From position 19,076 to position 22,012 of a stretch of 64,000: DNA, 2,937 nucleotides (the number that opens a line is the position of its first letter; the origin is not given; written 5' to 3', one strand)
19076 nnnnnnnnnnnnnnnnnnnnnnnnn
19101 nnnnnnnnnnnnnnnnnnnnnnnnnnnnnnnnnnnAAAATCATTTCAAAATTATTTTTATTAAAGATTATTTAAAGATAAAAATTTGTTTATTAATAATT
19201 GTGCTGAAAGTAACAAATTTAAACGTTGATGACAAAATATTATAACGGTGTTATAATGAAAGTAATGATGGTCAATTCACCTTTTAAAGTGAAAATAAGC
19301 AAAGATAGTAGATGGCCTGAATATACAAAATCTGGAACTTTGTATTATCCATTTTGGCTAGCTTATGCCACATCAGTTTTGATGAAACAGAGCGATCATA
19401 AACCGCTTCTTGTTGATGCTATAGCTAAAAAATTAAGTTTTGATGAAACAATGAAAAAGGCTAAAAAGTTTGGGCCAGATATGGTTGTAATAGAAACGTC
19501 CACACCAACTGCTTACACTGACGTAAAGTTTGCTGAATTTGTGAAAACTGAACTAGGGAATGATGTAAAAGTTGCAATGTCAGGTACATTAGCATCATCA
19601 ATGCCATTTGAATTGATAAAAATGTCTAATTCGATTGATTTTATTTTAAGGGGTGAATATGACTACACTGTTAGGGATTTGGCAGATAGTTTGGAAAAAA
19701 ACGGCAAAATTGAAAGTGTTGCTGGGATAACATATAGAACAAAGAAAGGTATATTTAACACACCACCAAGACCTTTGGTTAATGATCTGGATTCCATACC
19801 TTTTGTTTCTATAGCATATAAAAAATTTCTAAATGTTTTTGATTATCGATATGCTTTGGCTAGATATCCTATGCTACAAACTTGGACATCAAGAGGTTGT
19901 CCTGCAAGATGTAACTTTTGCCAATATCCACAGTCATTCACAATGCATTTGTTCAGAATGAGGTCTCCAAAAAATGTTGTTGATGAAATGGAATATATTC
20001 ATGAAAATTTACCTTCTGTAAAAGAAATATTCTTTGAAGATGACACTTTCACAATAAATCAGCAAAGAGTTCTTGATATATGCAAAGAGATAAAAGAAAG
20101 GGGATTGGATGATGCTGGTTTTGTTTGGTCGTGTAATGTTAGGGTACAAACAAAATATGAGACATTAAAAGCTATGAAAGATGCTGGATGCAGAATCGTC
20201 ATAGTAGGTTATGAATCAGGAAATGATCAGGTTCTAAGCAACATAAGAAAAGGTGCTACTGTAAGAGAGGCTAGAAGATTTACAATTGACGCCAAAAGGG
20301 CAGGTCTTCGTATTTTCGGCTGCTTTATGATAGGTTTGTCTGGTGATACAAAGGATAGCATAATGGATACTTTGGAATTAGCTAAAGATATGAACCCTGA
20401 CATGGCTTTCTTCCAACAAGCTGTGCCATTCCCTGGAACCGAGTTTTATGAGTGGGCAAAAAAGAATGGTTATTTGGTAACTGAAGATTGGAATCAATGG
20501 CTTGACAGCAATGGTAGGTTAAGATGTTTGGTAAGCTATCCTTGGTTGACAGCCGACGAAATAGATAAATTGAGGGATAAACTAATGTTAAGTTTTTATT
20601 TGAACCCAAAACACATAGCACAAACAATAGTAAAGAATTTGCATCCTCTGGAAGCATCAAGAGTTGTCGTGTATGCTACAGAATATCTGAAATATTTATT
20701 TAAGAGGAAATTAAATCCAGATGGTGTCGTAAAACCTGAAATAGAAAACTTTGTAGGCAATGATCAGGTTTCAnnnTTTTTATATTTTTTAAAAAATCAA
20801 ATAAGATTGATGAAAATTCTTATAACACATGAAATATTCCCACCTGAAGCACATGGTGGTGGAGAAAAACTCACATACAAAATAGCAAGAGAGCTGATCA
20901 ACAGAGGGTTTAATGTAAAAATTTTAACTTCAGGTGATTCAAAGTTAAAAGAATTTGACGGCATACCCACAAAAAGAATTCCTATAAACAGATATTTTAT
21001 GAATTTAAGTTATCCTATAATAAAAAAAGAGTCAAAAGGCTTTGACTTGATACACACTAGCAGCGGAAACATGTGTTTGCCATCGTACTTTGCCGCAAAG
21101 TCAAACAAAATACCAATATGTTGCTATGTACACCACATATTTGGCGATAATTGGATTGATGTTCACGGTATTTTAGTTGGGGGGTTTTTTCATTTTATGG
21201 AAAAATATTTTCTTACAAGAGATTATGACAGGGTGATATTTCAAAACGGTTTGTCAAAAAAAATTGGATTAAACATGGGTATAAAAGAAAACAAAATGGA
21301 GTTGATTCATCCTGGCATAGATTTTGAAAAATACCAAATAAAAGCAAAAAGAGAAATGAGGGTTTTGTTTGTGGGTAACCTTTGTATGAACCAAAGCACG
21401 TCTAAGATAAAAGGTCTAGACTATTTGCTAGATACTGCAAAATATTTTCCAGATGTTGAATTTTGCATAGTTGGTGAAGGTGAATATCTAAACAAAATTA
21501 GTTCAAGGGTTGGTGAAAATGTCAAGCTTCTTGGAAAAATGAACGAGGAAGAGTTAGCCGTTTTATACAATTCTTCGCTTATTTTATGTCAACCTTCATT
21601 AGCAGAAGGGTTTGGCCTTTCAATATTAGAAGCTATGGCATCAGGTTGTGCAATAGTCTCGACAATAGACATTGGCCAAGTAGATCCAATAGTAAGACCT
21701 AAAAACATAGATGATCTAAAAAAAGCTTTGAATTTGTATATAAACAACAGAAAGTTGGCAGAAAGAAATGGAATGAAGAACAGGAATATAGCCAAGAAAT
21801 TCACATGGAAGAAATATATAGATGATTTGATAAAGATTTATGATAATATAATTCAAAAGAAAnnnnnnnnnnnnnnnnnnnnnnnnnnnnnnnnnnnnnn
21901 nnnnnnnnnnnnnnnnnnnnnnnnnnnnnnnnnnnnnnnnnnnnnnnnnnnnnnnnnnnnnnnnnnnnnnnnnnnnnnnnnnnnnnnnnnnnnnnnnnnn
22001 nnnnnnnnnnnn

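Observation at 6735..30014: A ~23-kb protein-glycosylation island with a eukaryote-like dolichol pathway core (Alg7-Alg13/Alg14-STT3) plus O-mannosylation-type and sugar-tailoring genes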

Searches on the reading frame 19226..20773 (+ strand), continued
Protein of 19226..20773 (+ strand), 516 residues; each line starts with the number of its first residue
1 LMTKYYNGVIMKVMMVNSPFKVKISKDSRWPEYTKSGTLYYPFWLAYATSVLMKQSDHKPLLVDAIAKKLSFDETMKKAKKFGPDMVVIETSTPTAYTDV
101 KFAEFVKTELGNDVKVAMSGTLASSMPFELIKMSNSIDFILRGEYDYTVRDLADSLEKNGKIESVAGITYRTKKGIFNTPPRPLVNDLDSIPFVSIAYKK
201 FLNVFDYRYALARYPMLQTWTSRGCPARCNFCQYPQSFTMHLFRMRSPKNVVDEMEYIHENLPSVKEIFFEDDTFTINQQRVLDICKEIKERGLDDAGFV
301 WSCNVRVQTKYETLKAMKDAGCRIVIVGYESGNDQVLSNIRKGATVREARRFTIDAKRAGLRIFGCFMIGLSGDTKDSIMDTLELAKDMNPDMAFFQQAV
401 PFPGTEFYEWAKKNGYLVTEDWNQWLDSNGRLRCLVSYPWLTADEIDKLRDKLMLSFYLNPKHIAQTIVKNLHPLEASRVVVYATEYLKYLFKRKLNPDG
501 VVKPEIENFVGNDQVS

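Call 60: get_annotated_region(hit=H27, flank=8000)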
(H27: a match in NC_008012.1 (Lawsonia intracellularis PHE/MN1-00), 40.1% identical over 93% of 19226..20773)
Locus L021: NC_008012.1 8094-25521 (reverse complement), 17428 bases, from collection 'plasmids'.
description: Lawsonia intracellularis PHE/MN1-00 plasmid 1, complete sequence
organism: Lawsonia intracellularis PHE/MN1-00 (NCBI taxid 363253)
taxonomy: Bacteria; Thermodesulfobacteriota; Desulfovibrionia; Desulfovibrionales; Desulfovibrionaceae; Lawsonia; Lawsonia intracellularis; Lawsonia intracellularis PHE/MN1-00
host: -; source: Sus scrofa; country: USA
typing (MOB-suite, as given by PLSDB): non-mobilizable; replicon rep_cluster_1701
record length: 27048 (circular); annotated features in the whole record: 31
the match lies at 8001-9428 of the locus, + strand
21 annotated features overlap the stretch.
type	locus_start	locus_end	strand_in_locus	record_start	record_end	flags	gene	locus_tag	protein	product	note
CDS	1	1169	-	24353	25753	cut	-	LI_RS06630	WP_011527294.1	DUF2142 domain-containing protein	-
CDS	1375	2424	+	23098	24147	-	-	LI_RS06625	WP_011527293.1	hypothetical protein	-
CDS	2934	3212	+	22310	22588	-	-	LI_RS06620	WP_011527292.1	type II toxin-antitoxin system Phd/YefM family antitoxin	-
CDS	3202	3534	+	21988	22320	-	-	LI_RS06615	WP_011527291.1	type II toxin-antitoxin system RelE/ParE family toxin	GO:0030541 - plasmid partitioning [Evidence IEA]; GO:0051290 - protein heterotetramerization [Evidence IEA]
CDS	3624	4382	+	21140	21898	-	-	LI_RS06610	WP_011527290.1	glycosyltransferase family 2 protein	-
CDS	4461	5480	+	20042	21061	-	galE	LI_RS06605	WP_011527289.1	UDP-glucose 4-epimerase GalE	GO:0006012 - galactose metabolic process [Evidence IEA]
CDS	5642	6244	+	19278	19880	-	-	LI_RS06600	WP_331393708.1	glycosyltransferase family 2 protein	-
CDS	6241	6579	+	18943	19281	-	-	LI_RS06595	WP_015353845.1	DUF2304 family protein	-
CDS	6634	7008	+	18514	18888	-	-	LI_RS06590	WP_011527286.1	DUF2304 domain-containing protein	-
CDS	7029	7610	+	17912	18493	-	-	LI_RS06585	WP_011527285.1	SIS domain-containing protein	-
CDS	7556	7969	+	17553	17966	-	-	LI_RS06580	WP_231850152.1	hypothetical protein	-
CDS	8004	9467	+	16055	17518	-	-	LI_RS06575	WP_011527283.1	radical SAM protein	-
CDS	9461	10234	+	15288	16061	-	-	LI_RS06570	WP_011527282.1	class I SAM-dependent methyltransferase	-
CDS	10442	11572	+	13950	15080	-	-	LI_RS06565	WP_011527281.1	radical SAM protein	-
CDS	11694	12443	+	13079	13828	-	-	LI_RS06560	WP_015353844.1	class I SAM-dependent methyltransferase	-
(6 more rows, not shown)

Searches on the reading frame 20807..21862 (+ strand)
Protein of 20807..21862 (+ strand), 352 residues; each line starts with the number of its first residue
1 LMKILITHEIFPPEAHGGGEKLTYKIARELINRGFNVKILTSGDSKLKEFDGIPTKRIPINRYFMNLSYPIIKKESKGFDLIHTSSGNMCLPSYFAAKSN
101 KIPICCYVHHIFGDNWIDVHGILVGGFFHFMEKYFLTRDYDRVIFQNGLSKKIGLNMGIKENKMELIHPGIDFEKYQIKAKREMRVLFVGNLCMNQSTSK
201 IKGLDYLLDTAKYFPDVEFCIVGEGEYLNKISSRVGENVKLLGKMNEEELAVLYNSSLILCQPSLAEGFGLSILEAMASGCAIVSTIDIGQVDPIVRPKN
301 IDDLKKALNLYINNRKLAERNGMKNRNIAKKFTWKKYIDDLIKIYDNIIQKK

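Call 4: search_protein_families(library=pfam, proteins=[window:20807-21862:+], max_evalue=0.01)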
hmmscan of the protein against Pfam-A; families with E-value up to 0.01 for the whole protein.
window:20807-21862:+ (352 aa): 6 families
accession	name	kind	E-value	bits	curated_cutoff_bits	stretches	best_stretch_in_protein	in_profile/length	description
PF00534.26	Glycos_transf_1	-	1.3e-20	74.1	26.4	1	199-323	25-167/172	Glycosyl transferases group 1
PF13692.12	Glyco_trans_1_4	-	1.4e-19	71.2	27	1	185-297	3-116/142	Glycosyl transferases group 1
PF13439.12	Glyco_transf_4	-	1.9e-17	64.3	28.5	1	17-174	2-169/170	Glycosyltransferase Family 4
PF13579.12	Glyco_trans_4_4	-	2.9e-06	28.1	29.7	1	17-170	1-158/158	Glycosyl transferase 4-like domain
PF13524.12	Glyco_trans_1_2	-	0.00027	21.3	25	1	207-341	5-142/144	Glycosyl transferase-like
PF20706.3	GT4-conflict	-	0.00032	20.3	26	1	163-282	173-307/385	Family 4 Glycosyltransferase in conflict systems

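Call 10: search_protein_families(library=ncbifam, proteins=[window:20807-21862:+], max_evalue=0.001)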
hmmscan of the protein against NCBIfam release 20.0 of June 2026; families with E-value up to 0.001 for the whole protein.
window:20807-21862:+ (352 aa): 27 families (the best 25 are shown)
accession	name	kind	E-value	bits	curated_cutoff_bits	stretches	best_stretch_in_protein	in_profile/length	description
TIGR03088.1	stp2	hypoth_equivalog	3.1e-16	59.4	409.05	1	157-348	155-373/374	TIGR03088 family PEP-CTERM/XrtA system glycosyltransferase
TIGR04047.1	MSMEG_0565_glyc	hypoth_equivalog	8.1e-14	51.5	259.85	1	228-345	249-371/373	MSMEG_0565 family glycosyltransferase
TIGR02149.1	glgA_Coryne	subfamily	2.7e-12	46.5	302.4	1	2-349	1-391/391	glycogen synthase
NF041010.1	glycosy_Agl16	equivalog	1.6e-11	43.7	575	1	130-347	125-350/352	glycosylation protein Agl16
TIGR03449.1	mycothiol_MshA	equivalog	7.9e-11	41.5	462.5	1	233-350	278-405/406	D-inositol-3-phosphate glycosyltransferase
NF053787.1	GlcN_PG_synth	equivalog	6.2e-10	38.4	480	1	197-349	205-360/361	N-acetylglucosaminyl phosphatidylglycerol synthase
TIGR04157.1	glyco_rSAM_CFB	subfamily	1.4e-09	37.4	400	1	174-290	219-334/406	TIGR04157 family glycosyltransferase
NF050056.1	ProtGlycPglH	equivalog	1.6e-09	37.3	600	1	171-293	166-290/354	GalNAc-alpha-(1->4)-GalNAc-alpha-(1->3)-diNAcBac-PP-undecaprenol alpha-1,4-N-acetyl-D-galactosaminyltransferase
NF041876.1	EPS_EpsE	equivalog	1.7e-08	34.2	400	1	216-333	245-381/389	exopolysaccharide biosynthesis GT4 family glycosyltransferase EpsE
NF053513.1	Gtran_IagA_BgsA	equivalog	2.1e-08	33.5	460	1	78-348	43-331/333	LTA glycolipid anchor biosynthesis glycosyltransferase, IagA/BgsA family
NF047684.1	TeichurnBiosyTuaC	equivalog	3.2e-08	32.9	550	1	181-349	218-390/391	teichuronic acid biosynthesis protein TuaC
NF007396.0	PRK09922.1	equivalog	4.5e-08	32.3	385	1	155-349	151-359/361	lipopolysaccharide 1,6-galactosyltransferase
NF038295.1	EPS_HpsP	equivalog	4.9e-08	32.4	550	1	225-349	251-388/388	hormogonium polysaccharide biosynthesis glycosyltransferase HpsP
TIGR03999.1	thiol_BshA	equivalog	9e-08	31.4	273.7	1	233-349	251-374/375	N-acetyl-alpha-D-glucosaminyl L-malate synthase BshA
NF049987.1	DaglGlyslTfaseDgs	equivalog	1.8e-07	30.4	500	1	75-291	40-265/332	processive diacylglycerol alpha-glucosyltransferase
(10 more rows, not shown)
